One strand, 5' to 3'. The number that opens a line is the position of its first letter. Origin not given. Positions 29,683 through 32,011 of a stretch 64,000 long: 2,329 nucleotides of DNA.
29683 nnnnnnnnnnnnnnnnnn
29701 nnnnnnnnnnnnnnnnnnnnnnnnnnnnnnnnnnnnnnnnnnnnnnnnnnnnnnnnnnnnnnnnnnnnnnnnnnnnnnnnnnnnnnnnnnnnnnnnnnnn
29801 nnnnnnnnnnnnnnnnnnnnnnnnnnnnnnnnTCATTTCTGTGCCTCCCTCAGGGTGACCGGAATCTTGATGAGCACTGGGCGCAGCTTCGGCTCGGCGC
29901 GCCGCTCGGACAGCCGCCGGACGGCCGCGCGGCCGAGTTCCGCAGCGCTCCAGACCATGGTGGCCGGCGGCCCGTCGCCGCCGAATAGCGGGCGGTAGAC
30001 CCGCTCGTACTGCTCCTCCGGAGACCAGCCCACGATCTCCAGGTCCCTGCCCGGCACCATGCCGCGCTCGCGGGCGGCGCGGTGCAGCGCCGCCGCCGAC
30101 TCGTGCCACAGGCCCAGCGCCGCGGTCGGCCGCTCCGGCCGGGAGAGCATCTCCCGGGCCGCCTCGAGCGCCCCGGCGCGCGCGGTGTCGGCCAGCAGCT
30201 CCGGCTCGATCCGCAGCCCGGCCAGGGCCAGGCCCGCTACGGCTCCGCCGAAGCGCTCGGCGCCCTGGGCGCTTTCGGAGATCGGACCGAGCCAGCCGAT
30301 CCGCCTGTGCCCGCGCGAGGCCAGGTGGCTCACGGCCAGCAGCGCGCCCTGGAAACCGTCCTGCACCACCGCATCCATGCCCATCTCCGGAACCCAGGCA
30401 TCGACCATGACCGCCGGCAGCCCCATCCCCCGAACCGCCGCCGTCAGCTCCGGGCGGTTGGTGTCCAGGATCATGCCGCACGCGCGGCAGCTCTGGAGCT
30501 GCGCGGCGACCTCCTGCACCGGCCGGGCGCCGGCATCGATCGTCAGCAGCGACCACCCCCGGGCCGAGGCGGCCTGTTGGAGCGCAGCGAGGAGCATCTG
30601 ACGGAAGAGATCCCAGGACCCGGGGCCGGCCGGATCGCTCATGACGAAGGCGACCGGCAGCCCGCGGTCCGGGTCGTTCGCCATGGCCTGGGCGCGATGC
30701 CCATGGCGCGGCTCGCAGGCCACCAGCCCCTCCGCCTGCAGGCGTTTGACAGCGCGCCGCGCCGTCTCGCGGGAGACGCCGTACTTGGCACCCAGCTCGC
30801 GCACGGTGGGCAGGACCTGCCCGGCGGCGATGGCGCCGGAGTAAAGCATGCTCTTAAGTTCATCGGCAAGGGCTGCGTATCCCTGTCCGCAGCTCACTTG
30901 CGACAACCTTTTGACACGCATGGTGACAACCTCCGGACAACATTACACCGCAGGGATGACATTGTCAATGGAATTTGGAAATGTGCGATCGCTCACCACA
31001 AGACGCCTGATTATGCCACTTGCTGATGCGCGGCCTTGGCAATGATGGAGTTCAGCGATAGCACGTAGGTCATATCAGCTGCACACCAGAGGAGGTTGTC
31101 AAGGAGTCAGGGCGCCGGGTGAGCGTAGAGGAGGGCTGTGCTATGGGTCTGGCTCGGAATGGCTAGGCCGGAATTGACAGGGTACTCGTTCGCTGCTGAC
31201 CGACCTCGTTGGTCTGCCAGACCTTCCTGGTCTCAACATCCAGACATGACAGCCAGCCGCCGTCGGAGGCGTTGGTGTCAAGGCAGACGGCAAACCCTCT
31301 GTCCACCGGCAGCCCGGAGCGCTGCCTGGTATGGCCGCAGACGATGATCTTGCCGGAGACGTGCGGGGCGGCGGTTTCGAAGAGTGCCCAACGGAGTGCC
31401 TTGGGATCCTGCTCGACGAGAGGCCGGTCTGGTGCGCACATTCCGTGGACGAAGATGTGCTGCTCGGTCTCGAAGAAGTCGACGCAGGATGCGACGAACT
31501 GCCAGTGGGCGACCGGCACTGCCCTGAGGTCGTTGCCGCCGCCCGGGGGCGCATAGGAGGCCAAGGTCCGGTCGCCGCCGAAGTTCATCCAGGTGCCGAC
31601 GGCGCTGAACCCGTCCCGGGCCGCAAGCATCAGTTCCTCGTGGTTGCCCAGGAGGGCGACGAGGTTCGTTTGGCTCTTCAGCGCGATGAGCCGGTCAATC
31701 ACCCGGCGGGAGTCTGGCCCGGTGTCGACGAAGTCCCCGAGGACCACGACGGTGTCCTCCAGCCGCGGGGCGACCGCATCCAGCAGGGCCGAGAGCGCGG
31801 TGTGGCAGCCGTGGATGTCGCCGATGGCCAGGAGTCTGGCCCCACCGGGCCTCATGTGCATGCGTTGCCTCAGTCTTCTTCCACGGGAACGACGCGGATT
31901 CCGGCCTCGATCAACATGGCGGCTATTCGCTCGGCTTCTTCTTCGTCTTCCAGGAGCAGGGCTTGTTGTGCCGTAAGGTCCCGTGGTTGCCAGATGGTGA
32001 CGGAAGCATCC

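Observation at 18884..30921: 12-kb operon: one regulator, three tandem GH123/DUF4091-like paralogs and a kelch protein, with no transporter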

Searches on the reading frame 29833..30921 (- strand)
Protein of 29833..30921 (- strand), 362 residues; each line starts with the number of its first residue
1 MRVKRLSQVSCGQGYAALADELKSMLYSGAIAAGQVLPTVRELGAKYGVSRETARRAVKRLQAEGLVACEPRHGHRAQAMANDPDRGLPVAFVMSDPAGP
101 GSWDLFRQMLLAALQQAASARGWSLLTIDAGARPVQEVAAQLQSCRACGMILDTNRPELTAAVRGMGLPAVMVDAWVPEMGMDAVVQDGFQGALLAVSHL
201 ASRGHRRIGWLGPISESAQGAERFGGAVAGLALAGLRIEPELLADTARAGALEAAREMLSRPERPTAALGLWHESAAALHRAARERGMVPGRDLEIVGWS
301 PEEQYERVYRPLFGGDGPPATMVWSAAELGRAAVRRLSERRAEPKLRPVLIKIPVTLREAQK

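Call 5: search_protein_families(library=pfam, proteins=[window:29833-30921:-], max_evalue=0.01)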
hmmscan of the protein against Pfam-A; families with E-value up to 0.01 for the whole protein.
window:29833-30921:- (362 aa): 12 families
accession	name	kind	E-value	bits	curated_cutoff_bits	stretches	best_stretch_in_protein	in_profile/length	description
PF00392.27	GntR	-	4.3e-17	62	27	1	15-74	2-61/64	Bacterial regulatory proteins, gntR family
PF13377.12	Peripla_BP_3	-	2.8e-16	60.5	26.5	1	197-357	1-161/167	Periplasmic binding protein-like domain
PF00532.27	Peripla_BP_1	-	7.3e-16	58.9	22.2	1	108-292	17-210/281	Periplasmic binding proteins and sugar binding domain of LacI family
PF13518.12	HTH_28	-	3.8e-06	27.3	25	1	39-74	14-49/52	Helix-turn-helix domain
PF12802.13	MarR_2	-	6.3e-05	23.5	27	1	38-76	21-60/61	MarR family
PF08279.18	HTH_11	-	0.00022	21.5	25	1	39-74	17-53/55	HTH domain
PF13551.12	HTH_29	-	0.00031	21.2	28.1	1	32-76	9-49/64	Winged helix-turn helix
PF14502.12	HTH_41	-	0.00043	20.1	25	1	33-75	2-43/48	Helix-turn-helix domain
PF13545.12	HTH_Crp_2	-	0.00047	20.5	27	1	38-68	23-53/70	Crp-like helix-turn-helix domain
PF13384.12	HTH_23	-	0.0023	18.1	24.6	0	39-66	19-46/50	Homeodomain-like domain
PF13412.12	HTH_24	-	0.0026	17.8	21.9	1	39-67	19-47/48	Winged helix-turn-helix DNA-binding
PF25213.1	HVO_A0261_N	-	0.0068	16.7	35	1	41-69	28-56/86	HVO_A0261 N-terminal domain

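Call 19: search_protein_families(library=ncbifam, proteins=[window:29833-30921:-], max_evalue=0.01)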
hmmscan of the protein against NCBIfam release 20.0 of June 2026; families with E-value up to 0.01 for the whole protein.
window:29833-30921:- (362 aa): 34 families (the best 25 are shown)
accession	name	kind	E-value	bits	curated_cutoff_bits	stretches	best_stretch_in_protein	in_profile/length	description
NF007743.0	PRK10423.1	equivalog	8e-12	44.9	531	1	145-352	114-319/330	ribose operon transcriptional repressor RbsR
NF007979.0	PRK10703.1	equivalog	1.7e-11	43.9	501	1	168-345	140-313/341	HTH-type transcriptional repressor PurR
NF007449.0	PRK10014.1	subfamily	2e-11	43.5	310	1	147-268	121-247/342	Mal regulon transcriptional regulator MalI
NF047341.1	lactose_RbsR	equivalog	7.3e-11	42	382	1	140-358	111-323/331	ribose utilization transcriptional repressor RbsR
NF008269.0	PRK11041.1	equivalog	8.4e-11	41.5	436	1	105-300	80-281/342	DNA-binding transcriptional regulator CytR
NF052282.1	PLP_TF_PdxR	equivalog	2e-09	37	320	1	15-81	3-69/448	MocR-like pyridoxine biosynthesis transcription factor PdxR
NF052290.2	MocR_like_YczR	exception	3.1e-09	36.1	487.4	1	12-76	18-82/458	MocR-like transcription factor YczR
TIGR02325.1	C_P_lyase_phnF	equivalog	5.1e-09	36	156.8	1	15-74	10-69/238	phosphonate metabolism transcriptional regulator PhnF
NF012025.0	PRK15481.1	equivalog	2.2e-08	33.2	573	1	17-78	10-71/432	MocR-like B6 salvage transcription factor PtsJ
TIGR02018.2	his_ut_repres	equivalog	5e-08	32.6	220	1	16-76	2-62/226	histidine utilization transcriptional repressor HutC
NF003011.0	PRK03837.1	subfamily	8.7e-08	32.1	260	1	18-81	18-79/241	transcriptional regulator NanR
TIGR03337.1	phnR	equivalog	9e-08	32.1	296.75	1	15-75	3-63/231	phosphonate utilization transcriptional regulator PhnR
TIGR02404.1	trehalos_R_Bsub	equivalog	1.7e-07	31.1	211.95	1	16-68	3-55/233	trehalose operon repressor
NF008002.0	PRK10727.1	equivalog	4.2e-07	29.4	557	1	68-330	44-303/341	HTH-type transcriptional regulator GalR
NF052286.1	ecto_TF_EhuR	exception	6.9e-07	28.2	480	1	13-74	11-72/458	MocR-like ectoine utilization transcription factor EhuR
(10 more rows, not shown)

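Call 85: search_solved_structures(query=window:29833-30921:-, max_evalue=0.001)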
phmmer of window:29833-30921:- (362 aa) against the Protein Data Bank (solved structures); distinct sequences matched with E-value up to 0.001: 50.
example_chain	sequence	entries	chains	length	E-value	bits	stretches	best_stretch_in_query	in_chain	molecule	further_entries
9nt3_D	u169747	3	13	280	4.8e-17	65.4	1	109-350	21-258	Ancestral LacI Transcription Factor | LacI Transcription Factor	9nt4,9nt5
9ny7_A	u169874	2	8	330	2e-12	50.2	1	105-354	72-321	Ribose operon repressor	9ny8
3bbl_A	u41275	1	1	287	1.8e-11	47.1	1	169-347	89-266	Regulatory protein of LacI family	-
7ff4_A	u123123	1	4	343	2.4e-11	46.6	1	149-300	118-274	Transcriptional regulator, LacI family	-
1jft_A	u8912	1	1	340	4.4e-11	45.8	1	114-316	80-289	PURINE NUCLEOTIDE SYNTHESIS REPRESSOR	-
3egc_A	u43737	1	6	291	1e-10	44.6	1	110-299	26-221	putative ribose operon repressor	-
2pue_A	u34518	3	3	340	1.4e-10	44.1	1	141-316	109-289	PROTEIN (PURINE REPRESSOR ) | PROTEIN (PURINE REPRESSOR)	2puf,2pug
1dbq_A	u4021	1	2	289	1.5e-10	44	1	141-318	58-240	PURINE REPRESSOR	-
2pua_A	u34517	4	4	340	1.6e-10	44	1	141-316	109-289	PURINE REPRESSOR | PROTEIN (PURINE REPRESSOR)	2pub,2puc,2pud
1jhz_A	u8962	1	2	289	1.7e-10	43.9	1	141-318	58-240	PURINE NUCLEOTIDE SYNTHESIS REPRESSOR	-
1jh9_A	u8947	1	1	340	1.9e-10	43.6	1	141-316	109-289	PURINE NUCLEOTIDE SYNTHESIS REPRESSOR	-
1bdh_A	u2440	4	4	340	2.2e-10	43.5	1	141-316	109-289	PROTEIN (PURINE REPRESSOR) | PROTEIN (PURINE NUCLEOTIDE SYNTHESIS REPRESSOR) | PURINE NUCLEOTIDE SYNTHESIS REPRESSOR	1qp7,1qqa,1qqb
1bdi_A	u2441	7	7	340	2.3e-10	43.4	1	141-316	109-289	PROTEIN (PURINE REPRESSOR) | PROTEIN (PURINE NUCLEOTIDE SYNTHESIS REPRESSOR)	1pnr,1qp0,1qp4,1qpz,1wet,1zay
1vpw_A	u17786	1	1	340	2.3e-10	43.4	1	141-316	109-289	PURINE REPRESSOR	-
1jfs_A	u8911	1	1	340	2.5e-10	43.3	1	141-316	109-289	PURINE NUCLEOTIDE SYNTHESIS REPRESSOR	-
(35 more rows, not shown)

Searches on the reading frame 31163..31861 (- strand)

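Call 17: search_protein_families(library=pfam, proteins=[window:31163-31861:-], max_evalue=0.001)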
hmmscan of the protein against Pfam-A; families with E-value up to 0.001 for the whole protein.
window:31163-31861:- (232 aa): 2 families
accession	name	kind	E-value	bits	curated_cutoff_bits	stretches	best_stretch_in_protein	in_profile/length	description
PF00149.33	Metallophos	-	2.2e-15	58.1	21.5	1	9-178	2-156/191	Calcineurin-like phosphoesterase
PF12850.12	Metallophos_2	-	2.3e-05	24.9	27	1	10-178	3-116/154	Calcineurin-like phosphoesterase superfamily domain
